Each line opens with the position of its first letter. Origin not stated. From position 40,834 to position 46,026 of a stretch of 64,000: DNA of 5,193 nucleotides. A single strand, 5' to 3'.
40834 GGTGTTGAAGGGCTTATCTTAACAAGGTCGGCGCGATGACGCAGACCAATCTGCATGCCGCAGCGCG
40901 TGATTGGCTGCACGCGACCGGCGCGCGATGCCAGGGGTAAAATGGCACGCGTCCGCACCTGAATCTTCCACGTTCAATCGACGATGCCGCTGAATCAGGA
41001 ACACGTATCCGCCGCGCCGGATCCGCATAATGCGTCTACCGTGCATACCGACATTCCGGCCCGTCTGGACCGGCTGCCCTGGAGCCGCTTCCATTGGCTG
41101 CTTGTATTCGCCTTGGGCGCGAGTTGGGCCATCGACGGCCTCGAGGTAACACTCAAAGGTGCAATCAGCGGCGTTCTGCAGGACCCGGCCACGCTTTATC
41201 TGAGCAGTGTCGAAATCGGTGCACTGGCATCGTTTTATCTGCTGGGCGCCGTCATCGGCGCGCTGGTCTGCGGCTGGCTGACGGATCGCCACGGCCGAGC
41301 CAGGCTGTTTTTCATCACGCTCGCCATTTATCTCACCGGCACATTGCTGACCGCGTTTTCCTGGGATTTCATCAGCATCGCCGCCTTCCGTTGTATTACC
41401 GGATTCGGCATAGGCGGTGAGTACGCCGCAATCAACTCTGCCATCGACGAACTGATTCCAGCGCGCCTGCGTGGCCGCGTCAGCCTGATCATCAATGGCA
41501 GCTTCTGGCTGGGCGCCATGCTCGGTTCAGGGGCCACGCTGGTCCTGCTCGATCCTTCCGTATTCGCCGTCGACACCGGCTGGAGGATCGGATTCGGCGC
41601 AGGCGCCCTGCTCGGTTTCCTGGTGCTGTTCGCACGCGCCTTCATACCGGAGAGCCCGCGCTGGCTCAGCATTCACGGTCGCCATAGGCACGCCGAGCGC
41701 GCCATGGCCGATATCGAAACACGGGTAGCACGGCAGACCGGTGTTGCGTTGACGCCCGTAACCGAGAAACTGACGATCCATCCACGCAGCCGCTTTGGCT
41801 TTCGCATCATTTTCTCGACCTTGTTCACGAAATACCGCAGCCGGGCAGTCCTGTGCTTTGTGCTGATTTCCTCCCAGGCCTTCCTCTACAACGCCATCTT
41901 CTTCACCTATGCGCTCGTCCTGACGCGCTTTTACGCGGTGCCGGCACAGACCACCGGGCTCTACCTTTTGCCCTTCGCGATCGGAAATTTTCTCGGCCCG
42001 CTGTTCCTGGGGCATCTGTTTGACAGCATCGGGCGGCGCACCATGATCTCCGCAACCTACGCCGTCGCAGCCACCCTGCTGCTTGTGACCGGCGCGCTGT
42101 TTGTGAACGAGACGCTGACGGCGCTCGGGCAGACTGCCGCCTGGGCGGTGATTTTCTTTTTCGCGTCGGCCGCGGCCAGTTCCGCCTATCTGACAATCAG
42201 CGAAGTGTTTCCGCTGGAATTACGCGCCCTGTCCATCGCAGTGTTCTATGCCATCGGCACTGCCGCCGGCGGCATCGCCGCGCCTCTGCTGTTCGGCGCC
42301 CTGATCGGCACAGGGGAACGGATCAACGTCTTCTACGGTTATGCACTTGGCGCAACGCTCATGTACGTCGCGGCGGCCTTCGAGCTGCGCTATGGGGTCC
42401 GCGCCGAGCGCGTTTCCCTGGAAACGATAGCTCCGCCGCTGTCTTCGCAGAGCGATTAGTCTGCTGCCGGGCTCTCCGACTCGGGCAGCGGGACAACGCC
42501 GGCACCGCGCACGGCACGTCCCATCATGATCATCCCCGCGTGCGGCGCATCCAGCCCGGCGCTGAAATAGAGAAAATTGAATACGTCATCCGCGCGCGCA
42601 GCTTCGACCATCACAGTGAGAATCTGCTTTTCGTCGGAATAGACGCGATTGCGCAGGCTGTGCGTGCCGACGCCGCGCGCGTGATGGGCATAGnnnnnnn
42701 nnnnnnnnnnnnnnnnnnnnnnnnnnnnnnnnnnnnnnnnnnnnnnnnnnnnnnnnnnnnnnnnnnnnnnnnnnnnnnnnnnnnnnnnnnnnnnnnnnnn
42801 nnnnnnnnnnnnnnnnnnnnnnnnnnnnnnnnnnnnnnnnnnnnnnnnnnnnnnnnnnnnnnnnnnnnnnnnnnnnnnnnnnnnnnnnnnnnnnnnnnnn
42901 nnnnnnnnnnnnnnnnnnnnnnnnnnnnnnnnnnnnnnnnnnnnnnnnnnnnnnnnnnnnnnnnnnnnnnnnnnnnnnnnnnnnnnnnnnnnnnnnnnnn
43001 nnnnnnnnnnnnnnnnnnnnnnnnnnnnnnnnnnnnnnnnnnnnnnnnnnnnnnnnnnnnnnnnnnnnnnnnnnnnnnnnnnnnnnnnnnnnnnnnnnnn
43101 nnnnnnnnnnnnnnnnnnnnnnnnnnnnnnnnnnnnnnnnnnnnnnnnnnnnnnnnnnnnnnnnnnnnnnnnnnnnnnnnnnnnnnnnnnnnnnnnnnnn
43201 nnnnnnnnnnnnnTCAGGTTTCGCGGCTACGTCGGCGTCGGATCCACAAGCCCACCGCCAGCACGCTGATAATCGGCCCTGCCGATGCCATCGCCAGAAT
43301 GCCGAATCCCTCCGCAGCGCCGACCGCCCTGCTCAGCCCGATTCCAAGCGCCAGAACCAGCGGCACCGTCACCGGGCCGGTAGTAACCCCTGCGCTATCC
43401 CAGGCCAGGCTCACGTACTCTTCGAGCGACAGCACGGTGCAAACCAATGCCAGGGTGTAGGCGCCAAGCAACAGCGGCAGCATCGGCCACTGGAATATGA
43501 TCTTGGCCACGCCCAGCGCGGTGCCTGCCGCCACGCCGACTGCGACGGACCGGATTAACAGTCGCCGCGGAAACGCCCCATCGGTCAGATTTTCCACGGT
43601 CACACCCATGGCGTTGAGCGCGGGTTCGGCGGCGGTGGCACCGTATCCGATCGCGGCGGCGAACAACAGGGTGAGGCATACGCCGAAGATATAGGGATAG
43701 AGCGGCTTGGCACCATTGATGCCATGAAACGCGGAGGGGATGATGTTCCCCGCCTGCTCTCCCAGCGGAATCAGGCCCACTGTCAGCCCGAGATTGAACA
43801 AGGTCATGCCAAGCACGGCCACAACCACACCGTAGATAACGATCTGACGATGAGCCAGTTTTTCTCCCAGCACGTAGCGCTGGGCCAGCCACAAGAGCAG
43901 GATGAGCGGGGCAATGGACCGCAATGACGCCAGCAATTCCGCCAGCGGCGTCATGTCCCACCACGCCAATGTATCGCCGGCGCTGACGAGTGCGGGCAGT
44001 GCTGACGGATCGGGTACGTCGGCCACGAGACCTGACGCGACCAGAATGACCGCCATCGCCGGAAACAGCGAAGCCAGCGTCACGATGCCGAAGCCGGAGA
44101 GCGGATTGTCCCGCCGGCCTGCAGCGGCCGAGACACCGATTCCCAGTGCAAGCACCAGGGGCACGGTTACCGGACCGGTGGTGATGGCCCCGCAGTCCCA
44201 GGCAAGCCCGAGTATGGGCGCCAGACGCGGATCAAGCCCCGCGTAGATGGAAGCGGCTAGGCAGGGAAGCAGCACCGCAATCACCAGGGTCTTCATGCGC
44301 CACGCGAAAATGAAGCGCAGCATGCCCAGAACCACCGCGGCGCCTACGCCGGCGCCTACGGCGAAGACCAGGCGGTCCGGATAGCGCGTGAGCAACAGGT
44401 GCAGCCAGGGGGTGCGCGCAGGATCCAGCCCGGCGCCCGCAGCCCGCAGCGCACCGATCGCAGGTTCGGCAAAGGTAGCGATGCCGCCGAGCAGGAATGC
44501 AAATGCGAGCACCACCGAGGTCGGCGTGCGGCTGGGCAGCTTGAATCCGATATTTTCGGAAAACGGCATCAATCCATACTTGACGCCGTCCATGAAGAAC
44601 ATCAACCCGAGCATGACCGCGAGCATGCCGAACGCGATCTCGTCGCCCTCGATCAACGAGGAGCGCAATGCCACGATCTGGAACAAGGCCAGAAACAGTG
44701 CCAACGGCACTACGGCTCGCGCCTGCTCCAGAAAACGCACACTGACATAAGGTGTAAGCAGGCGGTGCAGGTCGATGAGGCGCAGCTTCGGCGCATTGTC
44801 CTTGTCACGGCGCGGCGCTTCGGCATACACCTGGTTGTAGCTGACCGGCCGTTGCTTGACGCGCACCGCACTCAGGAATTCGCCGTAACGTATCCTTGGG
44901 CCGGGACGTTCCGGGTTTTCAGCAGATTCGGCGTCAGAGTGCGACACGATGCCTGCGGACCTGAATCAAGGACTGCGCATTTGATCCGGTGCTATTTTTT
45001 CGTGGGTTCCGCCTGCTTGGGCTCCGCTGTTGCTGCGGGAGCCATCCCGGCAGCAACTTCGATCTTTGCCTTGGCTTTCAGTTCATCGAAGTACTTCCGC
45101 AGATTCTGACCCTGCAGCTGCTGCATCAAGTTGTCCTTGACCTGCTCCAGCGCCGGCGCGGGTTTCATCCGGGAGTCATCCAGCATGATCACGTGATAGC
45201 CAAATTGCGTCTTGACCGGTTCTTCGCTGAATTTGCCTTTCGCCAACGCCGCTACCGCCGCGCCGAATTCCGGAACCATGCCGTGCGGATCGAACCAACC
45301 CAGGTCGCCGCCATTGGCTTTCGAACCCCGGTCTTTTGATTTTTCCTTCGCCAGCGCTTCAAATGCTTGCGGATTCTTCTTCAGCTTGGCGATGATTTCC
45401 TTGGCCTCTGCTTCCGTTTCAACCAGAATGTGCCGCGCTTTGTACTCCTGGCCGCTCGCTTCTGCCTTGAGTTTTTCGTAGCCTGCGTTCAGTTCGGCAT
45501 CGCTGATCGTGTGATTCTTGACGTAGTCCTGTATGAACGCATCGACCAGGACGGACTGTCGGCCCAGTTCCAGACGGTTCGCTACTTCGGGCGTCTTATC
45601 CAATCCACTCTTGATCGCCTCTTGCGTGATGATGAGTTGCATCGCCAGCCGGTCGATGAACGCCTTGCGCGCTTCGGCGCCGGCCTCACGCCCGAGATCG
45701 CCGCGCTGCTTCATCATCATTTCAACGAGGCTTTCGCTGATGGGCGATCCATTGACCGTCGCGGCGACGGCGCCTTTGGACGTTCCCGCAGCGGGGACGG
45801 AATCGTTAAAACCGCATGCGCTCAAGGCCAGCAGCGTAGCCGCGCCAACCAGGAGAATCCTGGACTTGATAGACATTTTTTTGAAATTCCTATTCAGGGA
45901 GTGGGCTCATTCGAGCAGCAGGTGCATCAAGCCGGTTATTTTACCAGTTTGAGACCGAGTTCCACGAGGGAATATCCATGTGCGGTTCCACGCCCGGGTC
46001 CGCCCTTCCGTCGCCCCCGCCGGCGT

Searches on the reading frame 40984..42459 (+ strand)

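Call 18: search_protein_families(library=pfam, proteins=[window:40984-42459:+], max_evalue=0.00001)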
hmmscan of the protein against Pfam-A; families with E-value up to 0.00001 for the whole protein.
window:40984-42459:+ (491 aa): 2 families
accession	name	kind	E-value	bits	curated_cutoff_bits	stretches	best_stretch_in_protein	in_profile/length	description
PF00083.30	Sugar_tr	-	7.1e-45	154.2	22.3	1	69-463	39-432/452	Sugar (and other) transporter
PF07690.21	MFS_1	-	1.5e-33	116.6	33.4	2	70-432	26-346/347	Major Facilitator Superfamily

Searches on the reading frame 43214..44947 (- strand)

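Call 18: search_protein_families(library=pfam, proteins=[window:43214-44947:-], max_evalue=0.00001)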
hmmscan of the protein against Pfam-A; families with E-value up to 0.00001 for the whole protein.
window:43214-44947:- (577 aa): 1 family
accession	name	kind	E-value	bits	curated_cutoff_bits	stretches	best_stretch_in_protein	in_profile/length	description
PF07556.16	DUF1538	-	2.1e-100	334.8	22.6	2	349-567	2-210/211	Protein of unknown function (DUF1538)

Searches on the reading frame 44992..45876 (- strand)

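Call 18: search_protein_families(library=pfam, proteins=[window:44992-45876:-], max_evalue=0.00001)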
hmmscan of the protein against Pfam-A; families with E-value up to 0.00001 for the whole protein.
window:44992-45876:- (294 aa): 3 families
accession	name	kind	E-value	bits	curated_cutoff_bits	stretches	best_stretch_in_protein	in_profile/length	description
PF00639.27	Rotamase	-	5.5e-23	82.2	21.7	1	153-234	17-97/97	PPIC-type PPIASE domain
PF13616.12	Rotamase_3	-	2.2e-22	80.2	22.5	1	141-234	12-114/116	PPIC-type PPIASE domain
PF13145.12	Rotamase_2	-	5.9e-16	59.8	27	1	124-248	1-121/121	PPIC-type PPIASE domain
